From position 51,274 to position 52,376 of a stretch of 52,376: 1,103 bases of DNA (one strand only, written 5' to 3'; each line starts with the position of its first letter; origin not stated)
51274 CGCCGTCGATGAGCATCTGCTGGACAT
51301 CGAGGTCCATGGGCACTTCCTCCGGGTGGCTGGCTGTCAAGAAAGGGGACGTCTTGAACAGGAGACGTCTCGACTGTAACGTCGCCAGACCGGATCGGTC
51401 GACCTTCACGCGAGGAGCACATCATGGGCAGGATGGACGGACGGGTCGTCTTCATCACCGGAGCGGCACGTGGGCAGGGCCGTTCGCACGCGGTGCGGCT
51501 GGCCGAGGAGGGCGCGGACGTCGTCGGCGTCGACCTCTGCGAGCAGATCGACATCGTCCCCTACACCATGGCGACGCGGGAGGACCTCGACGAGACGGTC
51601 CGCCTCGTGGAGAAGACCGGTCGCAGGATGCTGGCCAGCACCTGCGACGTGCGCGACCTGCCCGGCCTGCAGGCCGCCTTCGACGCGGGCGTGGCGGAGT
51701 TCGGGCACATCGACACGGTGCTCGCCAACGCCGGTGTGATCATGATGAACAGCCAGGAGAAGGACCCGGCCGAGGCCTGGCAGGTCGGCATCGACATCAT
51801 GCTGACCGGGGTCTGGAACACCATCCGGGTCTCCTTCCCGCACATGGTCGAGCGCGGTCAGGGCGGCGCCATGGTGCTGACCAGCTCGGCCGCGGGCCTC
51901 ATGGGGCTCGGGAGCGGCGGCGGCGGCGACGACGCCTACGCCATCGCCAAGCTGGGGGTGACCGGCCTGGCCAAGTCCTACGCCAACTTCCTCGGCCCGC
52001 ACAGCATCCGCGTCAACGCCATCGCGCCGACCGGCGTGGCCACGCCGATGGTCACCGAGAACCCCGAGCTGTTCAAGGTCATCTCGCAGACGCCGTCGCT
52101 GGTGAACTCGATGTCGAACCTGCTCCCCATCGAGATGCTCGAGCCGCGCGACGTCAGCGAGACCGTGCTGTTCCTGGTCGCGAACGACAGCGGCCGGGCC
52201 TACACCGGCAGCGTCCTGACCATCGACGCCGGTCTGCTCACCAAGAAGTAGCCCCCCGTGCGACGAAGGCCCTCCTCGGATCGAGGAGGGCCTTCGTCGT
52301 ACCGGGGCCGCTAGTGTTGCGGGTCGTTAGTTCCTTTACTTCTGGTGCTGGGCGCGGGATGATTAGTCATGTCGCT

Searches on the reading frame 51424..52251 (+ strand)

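Call 14: search_protein_families(library=pfam, proteins=[window:51424-52251:+])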
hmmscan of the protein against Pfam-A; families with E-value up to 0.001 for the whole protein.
window:51424-52251:+ (275 aa): 3 families
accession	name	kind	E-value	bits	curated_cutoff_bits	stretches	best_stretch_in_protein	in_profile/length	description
PF13561.12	adh_short_C2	-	4.6e-37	128.3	27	1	13-271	1-235/236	Enoyl-(Acyl carrier protein) reductase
PF00106.31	adh_short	-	3e-36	125.2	26.6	1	7-213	1-190/195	short chain dehydrogenase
PF08659.16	KR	-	2.1e-09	38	22.6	1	9-183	3-160/180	KR domain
